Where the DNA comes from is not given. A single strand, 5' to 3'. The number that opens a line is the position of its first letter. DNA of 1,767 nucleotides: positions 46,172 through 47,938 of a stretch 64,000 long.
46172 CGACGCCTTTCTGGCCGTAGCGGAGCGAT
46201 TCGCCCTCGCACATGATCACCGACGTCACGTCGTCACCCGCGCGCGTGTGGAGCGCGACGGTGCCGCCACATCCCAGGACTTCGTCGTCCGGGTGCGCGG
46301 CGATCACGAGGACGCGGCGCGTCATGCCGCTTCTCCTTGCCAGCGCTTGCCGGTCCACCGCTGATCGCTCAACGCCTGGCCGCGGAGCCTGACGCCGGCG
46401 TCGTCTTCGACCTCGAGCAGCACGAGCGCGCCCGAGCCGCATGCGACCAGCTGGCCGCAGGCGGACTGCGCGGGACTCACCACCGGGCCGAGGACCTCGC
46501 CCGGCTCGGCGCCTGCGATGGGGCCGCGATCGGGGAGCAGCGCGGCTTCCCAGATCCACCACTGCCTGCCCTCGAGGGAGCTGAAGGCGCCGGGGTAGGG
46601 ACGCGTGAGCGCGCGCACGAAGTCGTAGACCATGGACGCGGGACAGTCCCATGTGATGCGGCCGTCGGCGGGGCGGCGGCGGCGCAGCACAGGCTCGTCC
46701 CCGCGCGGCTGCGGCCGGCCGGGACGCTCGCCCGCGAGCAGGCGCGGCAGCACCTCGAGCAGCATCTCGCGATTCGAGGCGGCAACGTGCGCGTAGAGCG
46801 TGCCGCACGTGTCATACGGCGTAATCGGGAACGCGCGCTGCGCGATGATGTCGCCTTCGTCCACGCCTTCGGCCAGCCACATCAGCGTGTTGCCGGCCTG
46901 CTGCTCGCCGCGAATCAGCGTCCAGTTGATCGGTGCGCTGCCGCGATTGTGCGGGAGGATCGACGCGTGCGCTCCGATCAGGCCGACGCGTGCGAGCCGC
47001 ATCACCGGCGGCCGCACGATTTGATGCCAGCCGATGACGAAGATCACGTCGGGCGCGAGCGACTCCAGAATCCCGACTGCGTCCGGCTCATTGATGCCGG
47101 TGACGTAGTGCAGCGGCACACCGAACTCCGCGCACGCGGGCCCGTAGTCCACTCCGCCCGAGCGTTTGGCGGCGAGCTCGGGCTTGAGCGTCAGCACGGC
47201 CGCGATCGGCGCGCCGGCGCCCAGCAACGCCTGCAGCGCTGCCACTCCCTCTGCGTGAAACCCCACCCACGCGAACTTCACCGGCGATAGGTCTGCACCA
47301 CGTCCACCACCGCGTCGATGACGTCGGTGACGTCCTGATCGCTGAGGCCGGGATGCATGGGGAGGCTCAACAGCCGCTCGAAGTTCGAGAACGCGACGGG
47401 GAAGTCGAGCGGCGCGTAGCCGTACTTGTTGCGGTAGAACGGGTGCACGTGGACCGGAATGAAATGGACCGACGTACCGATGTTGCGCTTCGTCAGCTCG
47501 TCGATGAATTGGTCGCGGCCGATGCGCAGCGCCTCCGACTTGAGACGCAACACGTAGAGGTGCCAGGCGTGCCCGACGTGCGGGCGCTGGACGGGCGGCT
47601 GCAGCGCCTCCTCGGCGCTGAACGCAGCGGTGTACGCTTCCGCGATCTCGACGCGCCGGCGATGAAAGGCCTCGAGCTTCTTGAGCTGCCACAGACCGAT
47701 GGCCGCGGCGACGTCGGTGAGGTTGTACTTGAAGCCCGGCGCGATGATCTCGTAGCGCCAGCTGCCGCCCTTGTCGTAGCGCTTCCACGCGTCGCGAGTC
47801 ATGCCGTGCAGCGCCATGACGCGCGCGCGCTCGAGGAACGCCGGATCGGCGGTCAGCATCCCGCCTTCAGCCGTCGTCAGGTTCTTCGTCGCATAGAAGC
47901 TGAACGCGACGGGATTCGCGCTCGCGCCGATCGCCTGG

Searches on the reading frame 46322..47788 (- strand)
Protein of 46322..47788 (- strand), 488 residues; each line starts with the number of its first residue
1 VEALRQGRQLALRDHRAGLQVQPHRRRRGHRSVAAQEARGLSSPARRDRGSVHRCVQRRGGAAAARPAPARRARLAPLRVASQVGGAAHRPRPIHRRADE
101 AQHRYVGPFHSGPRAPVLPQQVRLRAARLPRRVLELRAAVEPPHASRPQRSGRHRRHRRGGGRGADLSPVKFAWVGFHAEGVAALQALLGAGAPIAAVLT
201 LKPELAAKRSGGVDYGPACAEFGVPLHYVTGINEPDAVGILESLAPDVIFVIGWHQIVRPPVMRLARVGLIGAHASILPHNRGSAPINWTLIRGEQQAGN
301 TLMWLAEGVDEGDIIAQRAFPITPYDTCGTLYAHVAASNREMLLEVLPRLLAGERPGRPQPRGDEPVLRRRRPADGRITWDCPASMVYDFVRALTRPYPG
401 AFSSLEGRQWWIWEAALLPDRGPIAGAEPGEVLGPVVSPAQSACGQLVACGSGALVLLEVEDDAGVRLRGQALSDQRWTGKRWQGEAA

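Call 8: search_protein_families(library=pfam, proteins=[window:46322-47788:-], max_evalue=0.001)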
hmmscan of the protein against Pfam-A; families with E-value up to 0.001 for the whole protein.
window:46322-47788:- (488 aa): 2 families
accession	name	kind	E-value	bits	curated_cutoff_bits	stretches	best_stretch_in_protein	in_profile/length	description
PF00551.24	Formyl_trans_N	-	3.6e-26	92.5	26.1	1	233-347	67-181/181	Formyl transferase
PF02911.23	Formyl_trans_C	-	4e-14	53.1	21.1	1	373-471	4-93/100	Formyl transferase, C-terminal domain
